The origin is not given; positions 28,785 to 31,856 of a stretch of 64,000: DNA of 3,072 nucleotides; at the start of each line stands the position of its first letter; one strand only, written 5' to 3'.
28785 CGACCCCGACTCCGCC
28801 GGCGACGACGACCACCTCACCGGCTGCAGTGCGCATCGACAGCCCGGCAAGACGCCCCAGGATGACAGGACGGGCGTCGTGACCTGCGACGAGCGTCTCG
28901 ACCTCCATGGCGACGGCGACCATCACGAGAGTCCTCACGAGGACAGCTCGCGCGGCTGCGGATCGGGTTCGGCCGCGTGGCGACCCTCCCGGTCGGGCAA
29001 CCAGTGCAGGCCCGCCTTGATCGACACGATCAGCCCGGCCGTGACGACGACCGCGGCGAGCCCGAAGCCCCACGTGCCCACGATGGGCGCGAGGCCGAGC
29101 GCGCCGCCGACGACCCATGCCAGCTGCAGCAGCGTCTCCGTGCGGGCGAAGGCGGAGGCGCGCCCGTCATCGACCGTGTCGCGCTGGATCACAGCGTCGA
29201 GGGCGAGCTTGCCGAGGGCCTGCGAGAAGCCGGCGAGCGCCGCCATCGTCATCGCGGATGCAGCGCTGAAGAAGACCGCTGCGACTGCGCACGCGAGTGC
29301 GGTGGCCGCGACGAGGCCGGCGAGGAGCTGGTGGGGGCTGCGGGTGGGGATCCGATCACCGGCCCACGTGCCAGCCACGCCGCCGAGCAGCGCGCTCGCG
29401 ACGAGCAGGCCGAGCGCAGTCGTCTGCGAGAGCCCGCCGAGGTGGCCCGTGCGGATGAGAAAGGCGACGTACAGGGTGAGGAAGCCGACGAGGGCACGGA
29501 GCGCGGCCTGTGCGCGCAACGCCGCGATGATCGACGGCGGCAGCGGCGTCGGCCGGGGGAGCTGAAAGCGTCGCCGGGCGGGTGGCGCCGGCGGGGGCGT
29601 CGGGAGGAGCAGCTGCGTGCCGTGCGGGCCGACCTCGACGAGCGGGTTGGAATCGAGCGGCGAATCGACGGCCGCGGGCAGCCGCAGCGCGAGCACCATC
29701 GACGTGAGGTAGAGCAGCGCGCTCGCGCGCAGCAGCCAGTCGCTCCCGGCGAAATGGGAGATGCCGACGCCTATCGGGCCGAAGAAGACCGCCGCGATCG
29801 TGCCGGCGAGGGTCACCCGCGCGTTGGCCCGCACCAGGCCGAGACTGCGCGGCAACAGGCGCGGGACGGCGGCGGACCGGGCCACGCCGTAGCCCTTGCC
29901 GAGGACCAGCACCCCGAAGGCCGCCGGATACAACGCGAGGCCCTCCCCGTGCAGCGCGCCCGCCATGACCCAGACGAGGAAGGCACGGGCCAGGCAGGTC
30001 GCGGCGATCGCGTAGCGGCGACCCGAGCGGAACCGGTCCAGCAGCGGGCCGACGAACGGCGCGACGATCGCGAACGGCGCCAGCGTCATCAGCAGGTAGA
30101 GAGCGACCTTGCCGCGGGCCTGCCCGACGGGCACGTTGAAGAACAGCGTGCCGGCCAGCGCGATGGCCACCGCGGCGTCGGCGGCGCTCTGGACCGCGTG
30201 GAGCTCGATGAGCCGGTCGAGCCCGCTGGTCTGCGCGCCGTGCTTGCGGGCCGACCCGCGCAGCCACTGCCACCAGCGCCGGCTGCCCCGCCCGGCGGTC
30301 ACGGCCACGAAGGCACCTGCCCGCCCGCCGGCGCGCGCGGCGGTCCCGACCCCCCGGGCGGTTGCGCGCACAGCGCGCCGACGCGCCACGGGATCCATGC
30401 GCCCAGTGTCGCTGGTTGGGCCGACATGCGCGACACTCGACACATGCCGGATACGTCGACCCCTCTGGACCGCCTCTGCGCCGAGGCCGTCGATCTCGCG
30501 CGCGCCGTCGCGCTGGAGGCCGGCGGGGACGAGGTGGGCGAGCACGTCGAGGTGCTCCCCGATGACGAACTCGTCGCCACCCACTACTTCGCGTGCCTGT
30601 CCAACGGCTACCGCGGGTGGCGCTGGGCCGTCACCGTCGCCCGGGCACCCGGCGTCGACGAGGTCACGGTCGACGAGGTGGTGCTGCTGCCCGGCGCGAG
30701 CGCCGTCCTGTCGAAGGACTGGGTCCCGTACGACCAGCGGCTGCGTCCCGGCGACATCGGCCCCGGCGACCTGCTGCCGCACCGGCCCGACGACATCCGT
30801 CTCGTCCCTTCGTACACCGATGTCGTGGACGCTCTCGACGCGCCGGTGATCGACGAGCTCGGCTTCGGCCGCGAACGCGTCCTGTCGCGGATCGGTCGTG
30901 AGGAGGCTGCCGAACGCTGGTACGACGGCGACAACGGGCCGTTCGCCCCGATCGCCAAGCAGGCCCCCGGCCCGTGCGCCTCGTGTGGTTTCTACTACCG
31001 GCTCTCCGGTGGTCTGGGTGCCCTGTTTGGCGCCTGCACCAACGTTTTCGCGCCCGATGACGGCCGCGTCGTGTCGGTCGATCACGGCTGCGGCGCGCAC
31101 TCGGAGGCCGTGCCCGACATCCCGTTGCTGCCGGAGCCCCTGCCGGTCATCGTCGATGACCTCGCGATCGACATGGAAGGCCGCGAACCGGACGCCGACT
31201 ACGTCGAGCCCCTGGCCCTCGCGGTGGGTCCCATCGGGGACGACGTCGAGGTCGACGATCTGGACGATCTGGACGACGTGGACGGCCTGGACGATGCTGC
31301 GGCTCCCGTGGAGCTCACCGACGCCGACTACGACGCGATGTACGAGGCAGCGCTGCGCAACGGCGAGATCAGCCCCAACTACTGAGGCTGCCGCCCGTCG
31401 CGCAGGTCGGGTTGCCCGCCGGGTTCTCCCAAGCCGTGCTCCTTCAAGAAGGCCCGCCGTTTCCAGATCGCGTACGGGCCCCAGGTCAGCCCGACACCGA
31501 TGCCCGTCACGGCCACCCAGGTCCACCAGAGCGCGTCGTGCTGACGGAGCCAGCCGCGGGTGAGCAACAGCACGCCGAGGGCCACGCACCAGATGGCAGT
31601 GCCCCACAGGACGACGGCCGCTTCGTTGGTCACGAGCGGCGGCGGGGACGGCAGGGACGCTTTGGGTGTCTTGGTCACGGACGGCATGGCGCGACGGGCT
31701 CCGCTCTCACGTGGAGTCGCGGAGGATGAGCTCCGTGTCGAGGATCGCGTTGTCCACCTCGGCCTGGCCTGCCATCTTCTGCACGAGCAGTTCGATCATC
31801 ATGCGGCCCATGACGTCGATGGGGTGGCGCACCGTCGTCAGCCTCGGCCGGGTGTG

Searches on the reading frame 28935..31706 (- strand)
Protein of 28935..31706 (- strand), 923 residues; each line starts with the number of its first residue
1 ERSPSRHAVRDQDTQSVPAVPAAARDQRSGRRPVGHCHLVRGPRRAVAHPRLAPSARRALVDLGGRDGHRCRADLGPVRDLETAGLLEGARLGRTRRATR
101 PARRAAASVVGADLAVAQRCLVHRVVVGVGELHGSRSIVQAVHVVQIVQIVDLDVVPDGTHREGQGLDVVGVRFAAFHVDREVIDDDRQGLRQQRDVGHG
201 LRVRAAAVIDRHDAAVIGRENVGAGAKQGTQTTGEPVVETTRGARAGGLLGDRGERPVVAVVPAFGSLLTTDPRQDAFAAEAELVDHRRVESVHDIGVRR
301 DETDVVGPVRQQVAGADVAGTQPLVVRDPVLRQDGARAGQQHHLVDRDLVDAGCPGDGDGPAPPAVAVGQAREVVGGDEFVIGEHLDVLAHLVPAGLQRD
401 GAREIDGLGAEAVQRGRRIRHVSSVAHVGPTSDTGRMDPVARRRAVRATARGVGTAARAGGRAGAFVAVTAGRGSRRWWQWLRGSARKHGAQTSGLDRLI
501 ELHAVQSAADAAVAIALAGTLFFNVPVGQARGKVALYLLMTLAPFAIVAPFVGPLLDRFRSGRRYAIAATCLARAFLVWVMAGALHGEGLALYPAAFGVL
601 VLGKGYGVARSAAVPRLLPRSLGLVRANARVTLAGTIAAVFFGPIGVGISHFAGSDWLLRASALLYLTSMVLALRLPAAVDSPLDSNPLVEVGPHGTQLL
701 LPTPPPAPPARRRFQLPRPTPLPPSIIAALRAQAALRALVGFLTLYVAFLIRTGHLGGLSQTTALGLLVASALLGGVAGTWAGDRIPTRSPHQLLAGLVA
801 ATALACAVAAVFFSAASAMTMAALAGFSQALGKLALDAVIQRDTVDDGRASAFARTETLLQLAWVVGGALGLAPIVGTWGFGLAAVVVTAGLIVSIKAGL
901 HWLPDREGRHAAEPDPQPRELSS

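Call 96: search_protein_families(library=pfam, proteins=[window:28935-31706:-], max_evalue=0.00001)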
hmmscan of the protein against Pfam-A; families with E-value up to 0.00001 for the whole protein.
window:28935-31706:- (923 aa): 1 family
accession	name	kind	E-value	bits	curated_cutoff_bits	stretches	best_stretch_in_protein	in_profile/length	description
PF07690.21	MFS_1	-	9.6e-11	41.6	33.4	1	534-867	34-346/347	Major Facilitator Superfamily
